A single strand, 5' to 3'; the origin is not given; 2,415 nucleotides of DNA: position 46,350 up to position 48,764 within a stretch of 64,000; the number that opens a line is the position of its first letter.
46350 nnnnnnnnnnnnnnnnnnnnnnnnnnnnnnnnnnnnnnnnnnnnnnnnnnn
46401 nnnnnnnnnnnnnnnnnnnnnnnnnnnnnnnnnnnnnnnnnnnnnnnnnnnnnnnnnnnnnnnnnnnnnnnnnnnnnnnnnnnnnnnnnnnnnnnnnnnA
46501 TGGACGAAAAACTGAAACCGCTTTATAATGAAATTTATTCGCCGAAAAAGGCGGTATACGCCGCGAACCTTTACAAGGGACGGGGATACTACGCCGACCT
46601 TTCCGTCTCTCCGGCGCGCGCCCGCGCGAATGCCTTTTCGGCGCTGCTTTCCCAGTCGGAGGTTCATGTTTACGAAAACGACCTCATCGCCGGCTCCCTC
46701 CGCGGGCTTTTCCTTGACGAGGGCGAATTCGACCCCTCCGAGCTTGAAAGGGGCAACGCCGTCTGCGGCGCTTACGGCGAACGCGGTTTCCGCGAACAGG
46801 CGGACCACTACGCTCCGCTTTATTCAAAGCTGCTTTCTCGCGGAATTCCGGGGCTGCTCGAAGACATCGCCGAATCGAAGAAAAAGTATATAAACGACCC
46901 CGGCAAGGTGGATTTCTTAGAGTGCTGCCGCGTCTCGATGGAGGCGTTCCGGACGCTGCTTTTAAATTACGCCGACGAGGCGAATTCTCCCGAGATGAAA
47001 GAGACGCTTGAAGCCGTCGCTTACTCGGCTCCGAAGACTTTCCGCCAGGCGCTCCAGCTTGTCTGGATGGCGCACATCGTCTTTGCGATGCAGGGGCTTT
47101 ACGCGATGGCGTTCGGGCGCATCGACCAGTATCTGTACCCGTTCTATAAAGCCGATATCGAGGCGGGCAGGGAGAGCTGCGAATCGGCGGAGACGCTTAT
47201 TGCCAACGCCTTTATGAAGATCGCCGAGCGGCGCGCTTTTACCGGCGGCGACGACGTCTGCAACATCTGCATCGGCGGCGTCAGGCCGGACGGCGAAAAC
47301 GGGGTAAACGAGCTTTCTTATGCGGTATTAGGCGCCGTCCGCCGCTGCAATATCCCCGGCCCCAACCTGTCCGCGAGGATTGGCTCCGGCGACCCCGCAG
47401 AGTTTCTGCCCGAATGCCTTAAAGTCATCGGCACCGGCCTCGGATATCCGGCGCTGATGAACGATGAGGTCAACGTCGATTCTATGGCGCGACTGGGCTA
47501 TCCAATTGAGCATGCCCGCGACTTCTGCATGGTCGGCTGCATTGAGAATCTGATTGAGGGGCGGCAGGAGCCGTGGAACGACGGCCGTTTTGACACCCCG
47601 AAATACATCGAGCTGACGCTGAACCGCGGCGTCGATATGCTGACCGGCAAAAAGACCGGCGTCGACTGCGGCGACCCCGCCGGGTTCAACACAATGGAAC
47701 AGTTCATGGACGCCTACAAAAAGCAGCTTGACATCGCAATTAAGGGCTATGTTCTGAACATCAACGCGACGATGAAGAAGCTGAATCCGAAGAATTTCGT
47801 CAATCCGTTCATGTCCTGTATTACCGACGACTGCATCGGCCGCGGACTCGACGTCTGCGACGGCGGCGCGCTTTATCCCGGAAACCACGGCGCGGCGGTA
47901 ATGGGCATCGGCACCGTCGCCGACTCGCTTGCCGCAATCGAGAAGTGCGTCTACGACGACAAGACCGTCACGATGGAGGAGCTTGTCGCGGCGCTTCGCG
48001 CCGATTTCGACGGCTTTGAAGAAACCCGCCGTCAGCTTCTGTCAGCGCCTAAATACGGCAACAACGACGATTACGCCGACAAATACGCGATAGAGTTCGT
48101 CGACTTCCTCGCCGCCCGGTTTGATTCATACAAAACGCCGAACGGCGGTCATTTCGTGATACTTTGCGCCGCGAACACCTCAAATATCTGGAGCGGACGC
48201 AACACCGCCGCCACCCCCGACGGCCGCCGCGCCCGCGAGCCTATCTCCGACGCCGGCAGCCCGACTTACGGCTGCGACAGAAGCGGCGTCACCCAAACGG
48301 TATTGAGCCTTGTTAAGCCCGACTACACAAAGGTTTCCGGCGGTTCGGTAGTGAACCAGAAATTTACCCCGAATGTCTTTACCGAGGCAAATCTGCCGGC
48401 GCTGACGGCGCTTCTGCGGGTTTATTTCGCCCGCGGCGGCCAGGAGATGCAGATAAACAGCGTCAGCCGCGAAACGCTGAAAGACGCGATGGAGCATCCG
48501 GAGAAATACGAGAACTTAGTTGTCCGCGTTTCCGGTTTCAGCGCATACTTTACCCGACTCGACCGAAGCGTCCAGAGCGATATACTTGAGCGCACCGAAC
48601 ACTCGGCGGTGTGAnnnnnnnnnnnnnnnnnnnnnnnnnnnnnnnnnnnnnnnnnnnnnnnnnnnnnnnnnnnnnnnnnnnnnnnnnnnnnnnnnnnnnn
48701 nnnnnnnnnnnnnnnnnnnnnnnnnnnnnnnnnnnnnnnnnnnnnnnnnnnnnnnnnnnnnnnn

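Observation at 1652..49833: Modular hairpin-train intergenic repeat family whose core stem covaries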

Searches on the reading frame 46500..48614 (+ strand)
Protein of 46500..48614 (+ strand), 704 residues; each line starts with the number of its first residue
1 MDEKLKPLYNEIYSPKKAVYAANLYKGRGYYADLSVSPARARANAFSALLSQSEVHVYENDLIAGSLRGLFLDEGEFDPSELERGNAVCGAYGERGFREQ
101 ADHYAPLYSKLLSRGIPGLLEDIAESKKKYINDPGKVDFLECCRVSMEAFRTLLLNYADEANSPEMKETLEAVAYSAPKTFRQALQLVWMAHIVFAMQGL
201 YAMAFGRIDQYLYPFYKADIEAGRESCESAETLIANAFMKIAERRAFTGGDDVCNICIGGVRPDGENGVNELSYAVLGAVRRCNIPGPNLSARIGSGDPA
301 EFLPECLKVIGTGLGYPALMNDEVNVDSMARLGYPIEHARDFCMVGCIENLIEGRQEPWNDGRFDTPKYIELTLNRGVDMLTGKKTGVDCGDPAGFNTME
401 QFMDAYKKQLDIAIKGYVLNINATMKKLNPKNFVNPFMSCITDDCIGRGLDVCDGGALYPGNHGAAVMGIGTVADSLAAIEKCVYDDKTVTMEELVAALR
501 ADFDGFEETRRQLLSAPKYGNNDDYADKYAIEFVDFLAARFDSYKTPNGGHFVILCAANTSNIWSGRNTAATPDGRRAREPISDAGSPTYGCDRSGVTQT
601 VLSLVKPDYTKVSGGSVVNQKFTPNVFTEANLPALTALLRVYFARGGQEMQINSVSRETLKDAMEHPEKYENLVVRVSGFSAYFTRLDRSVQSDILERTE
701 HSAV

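Call 19: find_encoding_contigs(protein=window:46500-48614:+, flank=10000, max_places=6)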
Protein window:46500-48614:+ (704 aa): 15 contigs read that carry it; 6 places shown.
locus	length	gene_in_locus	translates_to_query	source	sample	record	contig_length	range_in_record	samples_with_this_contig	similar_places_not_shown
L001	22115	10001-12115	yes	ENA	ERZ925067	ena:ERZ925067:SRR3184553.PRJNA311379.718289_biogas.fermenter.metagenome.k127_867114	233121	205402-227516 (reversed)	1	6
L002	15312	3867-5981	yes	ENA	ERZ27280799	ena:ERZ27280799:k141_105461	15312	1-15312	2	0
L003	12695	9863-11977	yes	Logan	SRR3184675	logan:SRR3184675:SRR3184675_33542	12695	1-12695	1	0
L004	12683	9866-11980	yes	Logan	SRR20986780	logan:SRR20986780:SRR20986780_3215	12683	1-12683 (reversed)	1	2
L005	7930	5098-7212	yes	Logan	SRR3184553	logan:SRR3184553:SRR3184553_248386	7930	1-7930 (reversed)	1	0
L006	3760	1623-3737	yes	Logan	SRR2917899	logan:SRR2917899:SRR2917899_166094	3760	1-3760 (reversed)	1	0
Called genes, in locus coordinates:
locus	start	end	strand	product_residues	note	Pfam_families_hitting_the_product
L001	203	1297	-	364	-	PF01820:Dala_Dala_lig_N, PF07478:Dala_Dala_lig_C, PF02222:ATP-grasp, PF02655:ATP-grasp_3, PF13535:ATP-grasp_4 (weak)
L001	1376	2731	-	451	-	PF00919:UPF0004, PF04055:Radical_SAM, PF18693:TRAM_2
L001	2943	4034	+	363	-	-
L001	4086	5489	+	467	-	PF01406:tRNA-synt_1e, PF09334:tRNA-synt_1g (faint), PF23493:CysS_C (weak)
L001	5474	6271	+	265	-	PF00899:ThiF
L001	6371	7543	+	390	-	PF07136:DUF1385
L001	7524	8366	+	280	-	PF03602:Cons_hypoth95, PF08242:Methyltransf_12 (faint), PF05175:MTS, PF06325:PrmA (weak), PF13847:Methyltransf_31 (weak), PF13649:Methyltransf_25 (weak)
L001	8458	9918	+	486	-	-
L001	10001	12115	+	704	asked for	PF02901:PFL-like, PF01228:Gly_radical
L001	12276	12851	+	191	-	PF06130:PTAC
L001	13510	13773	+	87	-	PF00312:Ribosomal_S15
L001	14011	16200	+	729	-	PF01138:RNase_PH, PF03725:RNase_PH_C, PF03726:PNPase, PF01138:RNase_PH, PF00013:KH_1, PF00575:S1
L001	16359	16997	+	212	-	PF00583:Acetyltransf_1 (weak)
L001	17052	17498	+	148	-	PF22769:DCD, PF00692:dUTPase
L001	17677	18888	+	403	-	PF00201:UDPGT, PF04101:Glyco_tran_28_C (weak), PF06722:EryCIII-like_C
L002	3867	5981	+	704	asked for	PF02901:PFL-like, PF01228:Gly_radical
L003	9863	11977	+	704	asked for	PF02901:PFL-like, PF01228:Gly_radical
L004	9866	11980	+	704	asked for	PF02901:PFL-like, PF01228:Gly_radical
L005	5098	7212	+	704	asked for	PF02901:PFL-like, PF01228:Gly_radical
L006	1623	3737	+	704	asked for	PF02901:PFL-like, PF01228:Gly_radical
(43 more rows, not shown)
